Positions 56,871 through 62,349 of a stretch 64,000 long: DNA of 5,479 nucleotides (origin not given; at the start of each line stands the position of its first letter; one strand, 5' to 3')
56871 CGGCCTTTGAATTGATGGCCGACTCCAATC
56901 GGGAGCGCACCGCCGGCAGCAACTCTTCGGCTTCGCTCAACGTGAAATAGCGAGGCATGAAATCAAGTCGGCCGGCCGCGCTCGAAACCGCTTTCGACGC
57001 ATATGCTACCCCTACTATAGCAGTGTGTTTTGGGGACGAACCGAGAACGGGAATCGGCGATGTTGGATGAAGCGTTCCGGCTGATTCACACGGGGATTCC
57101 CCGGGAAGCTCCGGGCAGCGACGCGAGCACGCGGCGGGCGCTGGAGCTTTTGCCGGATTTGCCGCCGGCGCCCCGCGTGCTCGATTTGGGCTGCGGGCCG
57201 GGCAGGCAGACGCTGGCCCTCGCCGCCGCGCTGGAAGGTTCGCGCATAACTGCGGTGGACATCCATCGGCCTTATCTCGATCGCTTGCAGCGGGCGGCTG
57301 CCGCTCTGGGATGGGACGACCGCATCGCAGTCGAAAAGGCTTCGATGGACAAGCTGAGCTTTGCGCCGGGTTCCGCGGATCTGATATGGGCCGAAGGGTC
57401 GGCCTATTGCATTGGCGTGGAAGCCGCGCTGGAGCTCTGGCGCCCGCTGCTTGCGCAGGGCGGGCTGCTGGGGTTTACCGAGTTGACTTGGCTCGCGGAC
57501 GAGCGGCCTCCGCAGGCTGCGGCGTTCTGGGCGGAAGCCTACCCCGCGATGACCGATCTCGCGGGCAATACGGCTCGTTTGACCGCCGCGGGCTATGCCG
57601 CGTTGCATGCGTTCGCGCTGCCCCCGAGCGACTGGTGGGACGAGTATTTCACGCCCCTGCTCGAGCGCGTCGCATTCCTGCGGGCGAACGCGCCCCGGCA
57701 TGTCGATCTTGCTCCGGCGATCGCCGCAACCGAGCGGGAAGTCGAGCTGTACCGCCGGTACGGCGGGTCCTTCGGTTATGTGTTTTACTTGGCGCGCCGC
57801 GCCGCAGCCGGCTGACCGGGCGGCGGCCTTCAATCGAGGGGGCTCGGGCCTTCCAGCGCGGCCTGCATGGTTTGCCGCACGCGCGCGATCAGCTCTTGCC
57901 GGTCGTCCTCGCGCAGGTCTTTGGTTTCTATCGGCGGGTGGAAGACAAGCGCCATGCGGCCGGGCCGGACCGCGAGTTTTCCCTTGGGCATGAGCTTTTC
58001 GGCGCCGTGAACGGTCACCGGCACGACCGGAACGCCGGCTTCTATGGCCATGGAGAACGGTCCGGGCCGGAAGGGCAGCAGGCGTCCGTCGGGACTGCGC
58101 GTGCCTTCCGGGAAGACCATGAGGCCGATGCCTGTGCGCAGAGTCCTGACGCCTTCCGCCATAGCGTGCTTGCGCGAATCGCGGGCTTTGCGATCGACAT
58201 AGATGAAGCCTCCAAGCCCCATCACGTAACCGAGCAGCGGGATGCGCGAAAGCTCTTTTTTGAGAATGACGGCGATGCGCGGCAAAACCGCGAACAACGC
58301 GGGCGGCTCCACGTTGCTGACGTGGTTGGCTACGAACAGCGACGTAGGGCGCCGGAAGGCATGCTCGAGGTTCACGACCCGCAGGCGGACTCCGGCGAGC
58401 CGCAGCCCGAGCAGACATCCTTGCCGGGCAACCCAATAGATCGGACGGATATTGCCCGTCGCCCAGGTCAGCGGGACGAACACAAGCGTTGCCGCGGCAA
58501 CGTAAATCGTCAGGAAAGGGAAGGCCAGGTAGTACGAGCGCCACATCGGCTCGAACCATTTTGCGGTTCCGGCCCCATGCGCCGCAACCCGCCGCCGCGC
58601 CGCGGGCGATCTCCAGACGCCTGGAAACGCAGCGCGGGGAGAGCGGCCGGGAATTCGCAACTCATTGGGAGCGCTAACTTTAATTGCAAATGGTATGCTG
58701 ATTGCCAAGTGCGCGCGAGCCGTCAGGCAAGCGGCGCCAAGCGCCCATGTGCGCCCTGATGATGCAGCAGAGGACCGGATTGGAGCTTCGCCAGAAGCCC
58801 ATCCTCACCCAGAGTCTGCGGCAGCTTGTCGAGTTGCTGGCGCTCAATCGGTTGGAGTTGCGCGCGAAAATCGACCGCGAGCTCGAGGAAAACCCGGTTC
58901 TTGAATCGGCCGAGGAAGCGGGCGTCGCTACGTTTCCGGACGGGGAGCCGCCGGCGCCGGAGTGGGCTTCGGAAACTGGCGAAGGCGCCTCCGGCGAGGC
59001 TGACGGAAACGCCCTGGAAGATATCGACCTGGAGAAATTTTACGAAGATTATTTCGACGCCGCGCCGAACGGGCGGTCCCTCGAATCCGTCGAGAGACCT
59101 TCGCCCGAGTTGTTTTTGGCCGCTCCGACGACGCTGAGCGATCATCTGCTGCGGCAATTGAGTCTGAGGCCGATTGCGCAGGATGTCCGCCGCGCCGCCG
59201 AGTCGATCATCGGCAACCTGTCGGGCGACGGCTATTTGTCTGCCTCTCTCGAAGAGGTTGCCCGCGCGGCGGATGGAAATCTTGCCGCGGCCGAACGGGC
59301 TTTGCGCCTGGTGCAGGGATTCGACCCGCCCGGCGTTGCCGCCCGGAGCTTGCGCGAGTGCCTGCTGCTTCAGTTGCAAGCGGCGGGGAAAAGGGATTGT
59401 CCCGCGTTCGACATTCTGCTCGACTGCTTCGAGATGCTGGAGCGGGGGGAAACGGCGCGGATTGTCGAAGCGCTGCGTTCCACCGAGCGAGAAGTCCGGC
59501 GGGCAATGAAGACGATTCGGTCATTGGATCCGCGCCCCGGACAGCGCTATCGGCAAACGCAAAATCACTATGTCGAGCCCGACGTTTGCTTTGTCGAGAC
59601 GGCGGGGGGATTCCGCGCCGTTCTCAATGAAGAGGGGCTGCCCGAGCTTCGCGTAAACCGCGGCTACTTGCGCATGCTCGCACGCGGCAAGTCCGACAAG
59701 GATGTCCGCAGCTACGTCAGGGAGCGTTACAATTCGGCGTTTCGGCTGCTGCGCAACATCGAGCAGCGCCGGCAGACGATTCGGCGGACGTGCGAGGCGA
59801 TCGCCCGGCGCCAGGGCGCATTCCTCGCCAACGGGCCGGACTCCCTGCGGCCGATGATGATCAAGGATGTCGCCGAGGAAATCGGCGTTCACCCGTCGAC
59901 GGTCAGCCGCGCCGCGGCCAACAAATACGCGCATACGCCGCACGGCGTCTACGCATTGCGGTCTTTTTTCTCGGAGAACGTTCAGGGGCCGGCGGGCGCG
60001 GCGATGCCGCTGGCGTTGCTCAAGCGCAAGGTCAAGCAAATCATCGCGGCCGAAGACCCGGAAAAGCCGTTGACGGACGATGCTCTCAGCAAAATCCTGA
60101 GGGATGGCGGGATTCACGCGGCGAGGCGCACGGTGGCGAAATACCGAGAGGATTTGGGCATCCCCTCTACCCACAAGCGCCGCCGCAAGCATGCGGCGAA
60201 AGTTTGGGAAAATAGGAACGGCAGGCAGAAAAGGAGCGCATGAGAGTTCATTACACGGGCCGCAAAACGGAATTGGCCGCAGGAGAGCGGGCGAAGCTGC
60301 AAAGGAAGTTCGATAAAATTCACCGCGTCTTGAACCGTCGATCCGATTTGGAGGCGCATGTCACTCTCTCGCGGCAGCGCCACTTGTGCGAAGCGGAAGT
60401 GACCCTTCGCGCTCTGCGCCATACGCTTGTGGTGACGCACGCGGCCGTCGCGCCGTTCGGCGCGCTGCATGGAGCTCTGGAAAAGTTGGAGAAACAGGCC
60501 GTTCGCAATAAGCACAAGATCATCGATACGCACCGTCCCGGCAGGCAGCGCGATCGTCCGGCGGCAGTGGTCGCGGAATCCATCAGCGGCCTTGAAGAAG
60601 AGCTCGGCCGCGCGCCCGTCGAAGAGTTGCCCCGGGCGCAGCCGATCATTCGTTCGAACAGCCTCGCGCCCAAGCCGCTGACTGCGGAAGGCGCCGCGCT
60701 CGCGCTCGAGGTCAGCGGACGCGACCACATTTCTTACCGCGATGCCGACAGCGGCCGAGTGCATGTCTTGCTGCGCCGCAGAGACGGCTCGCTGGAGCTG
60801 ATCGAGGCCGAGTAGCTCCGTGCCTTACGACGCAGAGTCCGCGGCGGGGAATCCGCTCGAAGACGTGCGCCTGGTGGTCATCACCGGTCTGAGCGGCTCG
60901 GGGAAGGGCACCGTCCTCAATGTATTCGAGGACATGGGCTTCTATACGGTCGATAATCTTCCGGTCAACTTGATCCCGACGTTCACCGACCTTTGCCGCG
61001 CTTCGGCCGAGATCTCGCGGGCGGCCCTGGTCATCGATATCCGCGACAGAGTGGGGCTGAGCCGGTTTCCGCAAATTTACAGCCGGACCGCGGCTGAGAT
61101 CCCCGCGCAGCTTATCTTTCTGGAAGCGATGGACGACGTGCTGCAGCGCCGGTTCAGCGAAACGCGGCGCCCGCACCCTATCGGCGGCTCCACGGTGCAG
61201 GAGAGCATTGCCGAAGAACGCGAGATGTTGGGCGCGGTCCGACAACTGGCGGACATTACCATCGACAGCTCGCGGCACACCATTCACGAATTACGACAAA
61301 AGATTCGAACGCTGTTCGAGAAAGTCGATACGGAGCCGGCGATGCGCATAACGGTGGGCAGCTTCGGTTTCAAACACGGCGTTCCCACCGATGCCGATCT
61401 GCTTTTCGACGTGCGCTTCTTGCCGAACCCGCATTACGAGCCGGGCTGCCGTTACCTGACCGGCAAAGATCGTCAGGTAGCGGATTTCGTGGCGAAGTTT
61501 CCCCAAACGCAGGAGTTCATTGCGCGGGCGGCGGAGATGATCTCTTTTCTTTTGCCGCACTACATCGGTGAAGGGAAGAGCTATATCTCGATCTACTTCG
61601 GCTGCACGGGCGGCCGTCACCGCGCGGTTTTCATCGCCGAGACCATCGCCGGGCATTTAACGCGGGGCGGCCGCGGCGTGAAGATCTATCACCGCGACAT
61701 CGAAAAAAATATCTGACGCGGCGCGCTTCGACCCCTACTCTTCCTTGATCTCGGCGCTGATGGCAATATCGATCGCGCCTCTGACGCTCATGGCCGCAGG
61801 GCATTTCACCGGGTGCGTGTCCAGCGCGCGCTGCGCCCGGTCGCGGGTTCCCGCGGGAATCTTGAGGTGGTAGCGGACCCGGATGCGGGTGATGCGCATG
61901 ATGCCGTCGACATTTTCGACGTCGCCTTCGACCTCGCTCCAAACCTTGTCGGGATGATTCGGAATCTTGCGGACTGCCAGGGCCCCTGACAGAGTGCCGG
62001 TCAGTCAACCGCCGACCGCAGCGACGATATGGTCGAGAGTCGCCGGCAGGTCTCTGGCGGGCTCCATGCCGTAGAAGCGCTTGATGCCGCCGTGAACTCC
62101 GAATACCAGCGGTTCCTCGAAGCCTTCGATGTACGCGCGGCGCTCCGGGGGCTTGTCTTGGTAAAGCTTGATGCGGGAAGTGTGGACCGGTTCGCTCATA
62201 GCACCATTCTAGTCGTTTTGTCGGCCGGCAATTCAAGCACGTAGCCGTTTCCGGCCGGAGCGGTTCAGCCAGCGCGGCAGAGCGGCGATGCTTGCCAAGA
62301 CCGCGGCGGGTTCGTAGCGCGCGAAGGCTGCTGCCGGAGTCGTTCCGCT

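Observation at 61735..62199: OsmC-family gene with TGA at the catalytic Cys position plus a downstream hairpin: candidate selenocysteine-containing OsmC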

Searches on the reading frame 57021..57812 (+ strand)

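Call 19: search_protein_families(library=pfam, proteins=[window:57021-57812:+], max_evalue=0.001)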
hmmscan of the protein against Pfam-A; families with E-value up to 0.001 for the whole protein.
window:57021-57812:+ (264 aa): 7 families
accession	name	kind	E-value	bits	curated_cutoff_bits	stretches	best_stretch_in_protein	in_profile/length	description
PF13649.12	Methyltransf_25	-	1.2e-14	55.1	27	1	53-148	1-97/97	Methyltransferase domain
PF08241.18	Methyltransf_11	-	3.8e-11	43.9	21.2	1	54-150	1-93/95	Methyltransferase domain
PF08242.18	Methyltransf_12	-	9.6e-10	39.5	30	1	54-150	1-98/98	Methyltransferase domain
PF13847.12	Methyltransf_31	-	4e-08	33.5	27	1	52-131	6-87/145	Methyltransferase domain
PF13578.12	Methyltransf_24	-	2.1e-06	29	26.3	1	55-152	2-102/105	Methyltransferase domain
PF13489.12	Methyltransf_23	-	0.00013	22.2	27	1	41-122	14-85/164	Methyltransferase domain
PF05175.20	MTS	-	0.00028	21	23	1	34-104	17-85/170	Methyltransferase small domain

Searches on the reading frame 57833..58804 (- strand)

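Call 50: search_protein_families(library=pfam, proteins=[window:57833-58804:-], max_evalue=0.0001)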
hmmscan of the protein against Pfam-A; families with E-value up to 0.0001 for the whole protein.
window:57833-58804:- (324 aa): 1 family
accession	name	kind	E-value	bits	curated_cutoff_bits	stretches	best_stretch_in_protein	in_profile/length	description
PF01553.26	Acyltransferase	-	5.5e-28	97.8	23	1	141-265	2-131/132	Acyltransferase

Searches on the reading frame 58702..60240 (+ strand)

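Call 19: search_protein_families(library=pfam, proteins=[window:58702-60240:+], max_evalue=0.001)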
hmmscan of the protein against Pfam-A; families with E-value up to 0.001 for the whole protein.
window:58702-60240:+ (513 aa): 3 families
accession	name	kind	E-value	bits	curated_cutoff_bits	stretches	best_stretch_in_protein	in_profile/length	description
PF04552.19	Sigma54_DBD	-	3.1e-53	180.2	22.8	1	337-495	2-160/160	Sigma-54, DNA binding domain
PF04963.19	Sigma54_CBD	-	1.3e-52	178.7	22.9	1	137-322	4-185/185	Sigma-54 factor, core binding domain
PF00309.25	Sigma54_AID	-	6.2e-13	48.8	23.8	1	27-68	4-45/46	Sigma-54 factor, Activator interacting domain (AID)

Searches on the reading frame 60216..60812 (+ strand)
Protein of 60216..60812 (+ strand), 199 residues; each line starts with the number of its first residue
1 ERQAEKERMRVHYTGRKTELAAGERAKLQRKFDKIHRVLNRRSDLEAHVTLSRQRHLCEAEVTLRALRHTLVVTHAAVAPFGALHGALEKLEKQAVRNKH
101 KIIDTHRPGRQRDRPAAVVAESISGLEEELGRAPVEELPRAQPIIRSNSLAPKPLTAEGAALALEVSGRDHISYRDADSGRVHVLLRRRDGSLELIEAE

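Call 19: search_protein_families(library=pfam, proteins=[window:60216-60812:+], max_evalue=0.001)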
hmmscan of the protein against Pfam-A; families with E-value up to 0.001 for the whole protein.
window:60216-60812:+ (199 aa): 2 families
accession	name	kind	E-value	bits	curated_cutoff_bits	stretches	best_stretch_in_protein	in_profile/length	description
PF02482.25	Ribosomal_S30AE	-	7e-10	40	23.7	1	11-102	1-87/88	Sigma 54 modulation protein / S30EA ribosomal protein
PF16321.10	Ribosom_S30AE_C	-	4.4e-09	36.3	25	1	142-192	4-54/57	Sigma 54 modulation/S30EA ribosomal protein C terminus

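Call 51: find_encoding_contigs(protein=window:60240-60812:+, flank=10000, max_places=4)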
Protein window:60240-60812:+ (191 aa): no gene with exactly this product is on record in the collection.

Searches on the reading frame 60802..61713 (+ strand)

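Call 19: search_protein_families(library=pfam, proteins=[window:60802-61713:+], max_evalue=0.001)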
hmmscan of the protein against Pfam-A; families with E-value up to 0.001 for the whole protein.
window:60802-61713:+ (304 aa): 2 families
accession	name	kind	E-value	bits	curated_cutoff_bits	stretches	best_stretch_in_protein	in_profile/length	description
PF22740.1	PapZ_C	-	3.3e-45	153.6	27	1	181-301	1-121/121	RapZ C-terminal domain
PF03668.21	RapZ-like_N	-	7.4e-43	146.5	25.4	1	23-173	2-155/158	RapZ-like N-terminal domain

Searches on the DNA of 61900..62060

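Call 40: search_rna_families(source=window, start=61900, end=62060, threshold=evalue, max_evalue=10, show_alignments=3)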
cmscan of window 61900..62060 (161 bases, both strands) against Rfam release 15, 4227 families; matches with E-value up to 10: 4.
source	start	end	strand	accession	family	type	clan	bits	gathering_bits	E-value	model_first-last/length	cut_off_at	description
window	61968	62013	-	RF01677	P35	Gene; sRNA;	-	14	70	7.2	1-62/62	no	Pseudomonas sRNA P35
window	61987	62015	+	RF02440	SpF59_sRNA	Gene; sRNA;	-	11.9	37.2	6.7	1-54/54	no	Streptococcus sRNA SpF59 (ldcC RNA)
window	62028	62060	-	RF00174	Cobalamin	Cis-reg; riboswitch;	CL00101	6.9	31.5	9.2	75-189/189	5'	Cobalamin riboswitch aptamer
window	61952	62020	+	RF02267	Vax2os1_2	Gene; lncRNA;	-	6.3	55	0.38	406-466/466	no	Vax2os1 conserved region 2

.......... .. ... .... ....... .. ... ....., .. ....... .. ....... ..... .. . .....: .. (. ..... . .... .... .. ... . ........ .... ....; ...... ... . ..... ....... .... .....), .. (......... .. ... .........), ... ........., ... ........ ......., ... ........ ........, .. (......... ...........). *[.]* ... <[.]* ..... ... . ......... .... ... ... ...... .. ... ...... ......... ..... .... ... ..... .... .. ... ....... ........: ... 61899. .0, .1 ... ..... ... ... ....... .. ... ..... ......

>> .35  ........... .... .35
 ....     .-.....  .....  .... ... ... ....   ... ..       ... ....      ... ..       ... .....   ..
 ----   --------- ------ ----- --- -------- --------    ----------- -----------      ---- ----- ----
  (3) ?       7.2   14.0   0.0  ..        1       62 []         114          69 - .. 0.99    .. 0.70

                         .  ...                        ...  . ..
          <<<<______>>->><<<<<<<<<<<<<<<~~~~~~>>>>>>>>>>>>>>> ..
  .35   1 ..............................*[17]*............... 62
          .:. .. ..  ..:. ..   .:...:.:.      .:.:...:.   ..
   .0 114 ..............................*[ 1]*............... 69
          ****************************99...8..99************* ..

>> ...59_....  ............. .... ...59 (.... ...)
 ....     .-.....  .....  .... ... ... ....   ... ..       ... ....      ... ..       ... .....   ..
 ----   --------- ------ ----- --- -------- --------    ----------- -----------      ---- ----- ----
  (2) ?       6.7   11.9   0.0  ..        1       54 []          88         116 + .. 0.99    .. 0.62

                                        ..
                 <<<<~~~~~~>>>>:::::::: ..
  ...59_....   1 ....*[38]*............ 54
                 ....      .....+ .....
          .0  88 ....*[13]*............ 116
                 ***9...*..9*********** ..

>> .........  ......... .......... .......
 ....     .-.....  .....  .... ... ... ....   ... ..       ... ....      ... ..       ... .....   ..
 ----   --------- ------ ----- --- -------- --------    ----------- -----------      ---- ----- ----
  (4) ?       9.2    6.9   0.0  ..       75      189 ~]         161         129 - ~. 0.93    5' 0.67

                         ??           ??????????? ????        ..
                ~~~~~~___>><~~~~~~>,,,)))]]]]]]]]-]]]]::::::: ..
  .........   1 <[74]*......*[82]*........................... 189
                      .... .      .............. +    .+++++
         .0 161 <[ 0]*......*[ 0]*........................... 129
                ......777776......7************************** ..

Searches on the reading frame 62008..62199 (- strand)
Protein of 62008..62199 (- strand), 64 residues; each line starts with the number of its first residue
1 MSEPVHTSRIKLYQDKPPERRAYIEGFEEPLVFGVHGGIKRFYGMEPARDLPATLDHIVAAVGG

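Call 52: find_encoding_contigs(protein=window:62008-62199:-, flank=10000, max_places=4)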
Protein window:62008-62199:- (64 aa): 1 contig read that carries it; 1 place shown.
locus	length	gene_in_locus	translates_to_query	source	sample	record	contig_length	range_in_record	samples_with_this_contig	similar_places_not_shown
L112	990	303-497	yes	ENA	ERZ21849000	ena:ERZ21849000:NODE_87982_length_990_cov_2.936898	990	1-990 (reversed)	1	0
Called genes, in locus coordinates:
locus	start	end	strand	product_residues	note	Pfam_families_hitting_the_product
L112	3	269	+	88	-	?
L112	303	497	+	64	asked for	-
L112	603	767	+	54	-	-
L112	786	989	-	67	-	?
